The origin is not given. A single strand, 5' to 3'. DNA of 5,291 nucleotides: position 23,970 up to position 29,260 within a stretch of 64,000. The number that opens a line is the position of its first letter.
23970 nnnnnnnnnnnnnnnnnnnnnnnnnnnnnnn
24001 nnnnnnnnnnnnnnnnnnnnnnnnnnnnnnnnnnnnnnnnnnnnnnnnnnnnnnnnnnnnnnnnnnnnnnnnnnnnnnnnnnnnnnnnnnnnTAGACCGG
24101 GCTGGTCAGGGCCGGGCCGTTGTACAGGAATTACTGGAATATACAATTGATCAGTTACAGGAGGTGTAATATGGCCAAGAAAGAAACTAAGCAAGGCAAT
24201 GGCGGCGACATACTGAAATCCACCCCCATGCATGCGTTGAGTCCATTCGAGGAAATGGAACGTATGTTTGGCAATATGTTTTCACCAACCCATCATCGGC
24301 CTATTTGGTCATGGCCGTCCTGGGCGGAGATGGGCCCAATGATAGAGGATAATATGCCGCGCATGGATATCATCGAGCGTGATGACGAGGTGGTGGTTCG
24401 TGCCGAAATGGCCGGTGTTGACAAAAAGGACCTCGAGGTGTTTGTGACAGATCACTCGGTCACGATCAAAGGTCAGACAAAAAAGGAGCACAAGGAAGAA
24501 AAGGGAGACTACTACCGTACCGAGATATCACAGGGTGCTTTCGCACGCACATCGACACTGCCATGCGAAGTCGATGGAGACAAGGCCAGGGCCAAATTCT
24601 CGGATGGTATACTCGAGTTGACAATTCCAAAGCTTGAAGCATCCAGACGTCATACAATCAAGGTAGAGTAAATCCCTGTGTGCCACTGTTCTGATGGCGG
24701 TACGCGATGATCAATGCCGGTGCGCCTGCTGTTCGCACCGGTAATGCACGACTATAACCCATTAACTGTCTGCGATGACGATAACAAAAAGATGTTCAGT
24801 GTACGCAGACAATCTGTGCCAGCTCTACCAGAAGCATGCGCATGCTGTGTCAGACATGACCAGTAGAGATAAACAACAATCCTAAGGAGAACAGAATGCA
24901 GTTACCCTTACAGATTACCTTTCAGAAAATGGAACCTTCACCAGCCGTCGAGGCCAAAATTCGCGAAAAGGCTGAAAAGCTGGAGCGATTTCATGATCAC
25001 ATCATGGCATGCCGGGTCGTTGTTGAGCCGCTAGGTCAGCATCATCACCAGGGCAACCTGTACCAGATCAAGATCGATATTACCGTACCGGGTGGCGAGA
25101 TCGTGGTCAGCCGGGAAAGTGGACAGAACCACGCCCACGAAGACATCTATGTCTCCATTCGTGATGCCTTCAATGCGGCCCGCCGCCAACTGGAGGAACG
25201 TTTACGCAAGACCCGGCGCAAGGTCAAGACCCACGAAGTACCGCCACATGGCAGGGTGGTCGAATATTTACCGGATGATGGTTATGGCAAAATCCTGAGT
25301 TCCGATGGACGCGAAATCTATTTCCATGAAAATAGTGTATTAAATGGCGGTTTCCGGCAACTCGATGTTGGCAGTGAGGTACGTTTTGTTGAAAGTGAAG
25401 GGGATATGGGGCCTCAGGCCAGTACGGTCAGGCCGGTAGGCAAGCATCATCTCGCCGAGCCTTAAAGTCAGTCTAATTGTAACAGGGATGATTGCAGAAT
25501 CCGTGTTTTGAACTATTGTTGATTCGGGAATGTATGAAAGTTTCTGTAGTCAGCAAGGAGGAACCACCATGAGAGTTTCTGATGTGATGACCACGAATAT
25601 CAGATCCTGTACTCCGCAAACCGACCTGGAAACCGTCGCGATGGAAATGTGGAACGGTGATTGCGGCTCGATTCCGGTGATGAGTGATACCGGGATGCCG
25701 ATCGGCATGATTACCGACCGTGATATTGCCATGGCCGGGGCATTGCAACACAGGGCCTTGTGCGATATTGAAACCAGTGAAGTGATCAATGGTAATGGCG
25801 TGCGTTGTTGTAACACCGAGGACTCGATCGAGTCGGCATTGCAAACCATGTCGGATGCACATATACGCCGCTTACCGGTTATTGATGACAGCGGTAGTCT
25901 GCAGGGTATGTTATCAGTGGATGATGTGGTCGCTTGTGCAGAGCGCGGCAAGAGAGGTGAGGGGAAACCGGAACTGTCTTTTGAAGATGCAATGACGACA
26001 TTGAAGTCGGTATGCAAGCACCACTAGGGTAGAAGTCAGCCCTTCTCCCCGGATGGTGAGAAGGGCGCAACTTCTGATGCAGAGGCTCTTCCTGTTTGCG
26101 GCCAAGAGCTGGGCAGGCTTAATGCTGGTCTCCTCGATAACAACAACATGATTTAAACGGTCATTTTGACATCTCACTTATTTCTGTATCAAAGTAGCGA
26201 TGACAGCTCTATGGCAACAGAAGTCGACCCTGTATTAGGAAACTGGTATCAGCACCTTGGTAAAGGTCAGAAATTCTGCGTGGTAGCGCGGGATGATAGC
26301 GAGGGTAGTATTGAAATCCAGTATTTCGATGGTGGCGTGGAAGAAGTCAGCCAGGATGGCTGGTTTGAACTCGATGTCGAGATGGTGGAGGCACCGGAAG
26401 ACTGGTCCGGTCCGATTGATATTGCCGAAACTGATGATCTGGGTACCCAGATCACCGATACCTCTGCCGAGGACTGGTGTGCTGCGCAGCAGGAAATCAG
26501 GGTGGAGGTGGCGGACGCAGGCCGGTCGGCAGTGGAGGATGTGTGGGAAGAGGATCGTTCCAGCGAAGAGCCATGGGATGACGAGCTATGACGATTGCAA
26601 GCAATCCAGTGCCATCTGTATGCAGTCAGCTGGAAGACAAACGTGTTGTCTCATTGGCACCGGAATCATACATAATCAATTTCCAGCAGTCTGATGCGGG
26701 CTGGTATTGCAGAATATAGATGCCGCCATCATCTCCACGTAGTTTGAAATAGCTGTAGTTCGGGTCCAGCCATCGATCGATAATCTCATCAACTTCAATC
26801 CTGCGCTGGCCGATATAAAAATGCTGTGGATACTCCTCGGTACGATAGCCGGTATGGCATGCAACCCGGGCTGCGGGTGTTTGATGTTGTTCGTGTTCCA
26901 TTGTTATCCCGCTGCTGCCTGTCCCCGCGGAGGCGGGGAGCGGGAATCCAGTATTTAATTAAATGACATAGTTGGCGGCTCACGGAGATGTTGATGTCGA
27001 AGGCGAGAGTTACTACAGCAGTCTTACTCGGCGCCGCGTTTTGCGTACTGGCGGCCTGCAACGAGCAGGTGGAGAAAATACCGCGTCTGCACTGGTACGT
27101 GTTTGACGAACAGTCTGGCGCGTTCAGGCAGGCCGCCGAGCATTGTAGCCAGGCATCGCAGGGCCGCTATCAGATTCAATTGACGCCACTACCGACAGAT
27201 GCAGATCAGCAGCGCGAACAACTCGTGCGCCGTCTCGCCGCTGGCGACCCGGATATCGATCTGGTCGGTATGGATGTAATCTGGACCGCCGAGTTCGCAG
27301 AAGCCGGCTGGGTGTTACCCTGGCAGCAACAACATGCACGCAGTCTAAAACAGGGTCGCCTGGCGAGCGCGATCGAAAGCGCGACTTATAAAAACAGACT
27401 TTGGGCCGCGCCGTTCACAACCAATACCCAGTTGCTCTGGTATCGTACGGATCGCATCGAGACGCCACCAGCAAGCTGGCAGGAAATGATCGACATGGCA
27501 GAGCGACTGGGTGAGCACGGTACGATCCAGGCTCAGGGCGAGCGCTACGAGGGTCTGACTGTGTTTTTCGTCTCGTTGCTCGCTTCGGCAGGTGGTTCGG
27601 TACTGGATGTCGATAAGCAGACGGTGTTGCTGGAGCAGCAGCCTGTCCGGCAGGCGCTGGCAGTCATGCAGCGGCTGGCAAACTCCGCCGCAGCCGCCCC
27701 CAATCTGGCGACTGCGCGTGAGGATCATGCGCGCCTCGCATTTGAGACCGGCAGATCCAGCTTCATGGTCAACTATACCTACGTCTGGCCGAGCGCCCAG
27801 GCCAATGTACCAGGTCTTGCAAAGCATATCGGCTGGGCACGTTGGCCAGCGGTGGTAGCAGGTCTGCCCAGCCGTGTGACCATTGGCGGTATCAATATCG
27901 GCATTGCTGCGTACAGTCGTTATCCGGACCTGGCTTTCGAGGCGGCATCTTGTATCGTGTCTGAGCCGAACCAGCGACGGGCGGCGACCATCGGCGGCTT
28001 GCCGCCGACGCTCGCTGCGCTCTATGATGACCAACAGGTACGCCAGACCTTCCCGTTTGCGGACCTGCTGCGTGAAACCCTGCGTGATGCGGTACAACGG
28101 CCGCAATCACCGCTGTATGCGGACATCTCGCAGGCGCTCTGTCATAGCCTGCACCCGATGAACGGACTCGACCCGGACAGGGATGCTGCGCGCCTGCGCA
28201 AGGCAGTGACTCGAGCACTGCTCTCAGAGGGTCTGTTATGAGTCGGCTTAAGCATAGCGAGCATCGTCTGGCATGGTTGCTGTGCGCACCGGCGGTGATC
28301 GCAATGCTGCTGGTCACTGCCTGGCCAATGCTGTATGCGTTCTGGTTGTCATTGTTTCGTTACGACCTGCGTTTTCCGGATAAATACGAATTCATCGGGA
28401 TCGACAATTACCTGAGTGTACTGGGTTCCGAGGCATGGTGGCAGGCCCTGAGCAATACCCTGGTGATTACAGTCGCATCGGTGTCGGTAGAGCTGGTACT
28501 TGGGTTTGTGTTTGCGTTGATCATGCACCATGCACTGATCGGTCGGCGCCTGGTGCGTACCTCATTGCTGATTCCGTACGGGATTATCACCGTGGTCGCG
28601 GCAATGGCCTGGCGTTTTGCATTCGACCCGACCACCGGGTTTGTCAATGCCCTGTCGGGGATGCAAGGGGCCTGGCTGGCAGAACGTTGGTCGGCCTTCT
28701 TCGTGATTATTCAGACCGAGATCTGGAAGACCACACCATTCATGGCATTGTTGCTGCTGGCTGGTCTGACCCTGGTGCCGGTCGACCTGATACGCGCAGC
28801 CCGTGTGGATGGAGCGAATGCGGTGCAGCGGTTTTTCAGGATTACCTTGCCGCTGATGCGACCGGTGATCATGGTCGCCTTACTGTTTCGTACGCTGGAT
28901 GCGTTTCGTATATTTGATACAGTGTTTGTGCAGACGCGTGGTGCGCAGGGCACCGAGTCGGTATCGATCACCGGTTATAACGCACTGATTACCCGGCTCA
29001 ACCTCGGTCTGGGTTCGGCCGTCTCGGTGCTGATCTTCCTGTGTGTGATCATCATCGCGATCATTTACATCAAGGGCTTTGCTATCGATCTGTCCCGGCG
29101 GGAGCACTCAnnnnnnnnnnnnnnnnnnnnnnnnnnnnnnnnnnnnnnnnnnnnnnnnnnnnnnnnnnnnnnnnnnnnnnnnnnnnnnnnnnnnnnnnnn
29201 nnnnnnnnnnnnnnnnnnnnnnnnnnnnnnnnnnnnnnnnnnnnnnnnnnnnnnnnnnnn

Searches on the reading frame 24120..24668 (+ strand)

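Call 71: search_protein_families(library=pfam, proteins=[window:24120-24668:+], max_evalue=0.00001)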
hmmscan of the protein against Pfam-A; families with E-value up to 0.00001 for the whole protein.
window:24120-24668:+ (183 aa): 1 family
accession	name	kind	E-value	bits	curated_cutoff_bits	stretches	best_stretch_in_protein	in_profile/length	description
PF00011.27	HSP20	-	5.4e-21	75.1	20.8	1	83-181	1-98/102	Hsp20/alpha crystallin family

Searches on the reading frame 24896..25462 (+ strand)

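Call 71: search_protein_families(library=pfam, proteins=[window:24896-25462:+], max_evalue=0.00001)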
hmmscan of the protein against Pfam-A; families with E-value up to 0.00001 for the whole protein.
window:24896-25462:+ (189 aa): 2 families
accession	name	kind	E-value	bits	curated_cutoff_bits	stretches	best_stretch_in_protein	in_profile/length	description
PF02482.25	Ribosomal_S30AE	-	8.4e-17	62.1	23.7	1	5-106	1-87/88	Sigma 54 modulation protein / S30EA ribosomal protein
PF00313.28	CSD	-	2.5e-09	37.3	27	1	121-180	5-65/66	'Cold-shock' DNA-binding domain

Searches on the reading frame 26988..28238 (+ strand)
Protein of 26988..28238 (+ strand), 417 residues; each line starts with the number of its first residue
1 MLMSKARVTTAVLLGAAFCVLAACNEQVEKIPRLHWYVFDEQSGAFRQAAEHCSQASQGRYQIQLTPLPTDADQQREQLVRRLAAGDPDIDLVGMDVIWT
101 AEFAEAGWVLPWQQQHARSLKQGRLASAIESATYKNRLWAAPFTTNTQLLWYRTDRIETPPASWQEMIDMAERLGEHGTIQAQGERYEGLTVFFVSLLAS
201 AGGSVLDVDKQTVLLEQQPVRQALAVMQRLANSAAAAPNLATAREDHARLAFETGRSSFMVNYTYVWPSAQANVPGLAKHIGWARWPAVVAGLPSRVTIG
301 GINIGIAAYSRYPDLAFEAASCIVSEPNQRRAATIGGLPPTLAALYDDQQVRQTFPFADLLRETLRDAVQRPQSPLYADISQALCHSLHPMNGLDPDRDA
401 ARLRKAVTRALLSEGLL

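Call 52: search_protein_families(library=pfam, proteins=[window:26988-28238:+], max_evalue=0.001)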
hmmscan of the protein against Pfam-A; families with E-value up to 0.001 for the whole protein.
window:26988-28238:+ (417 aa): 2 families
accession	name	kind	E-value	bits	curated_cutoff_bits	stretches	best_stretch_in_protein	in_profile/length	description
PF01547.30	SBP_bac_1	-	1.7e-25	91.1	26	1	65-329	26-306/307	Bacterial extracellular solute-binding protein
PF13416.11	SBP_bac_8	-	8e-20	72.2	27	1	59-351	11-271/279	Bacterial extracellular solute-binding protein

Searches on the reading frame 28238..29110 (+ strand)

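Call 52: search_protein_families(library=pfam, proteins=[window:28238-29110:+], max_evalue=0.001)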
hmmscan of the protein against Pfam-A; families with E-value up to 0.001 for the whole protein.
window:28238-29110:+ (291 aa): 1 family
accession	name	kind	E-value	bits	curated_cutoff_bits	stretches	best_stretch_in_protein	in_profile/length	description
PF00528.27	BPD_transp_1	-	1.1e-10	42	26.4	1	86-277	2-175/184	Binding-protein-dependent transport system inner membrane component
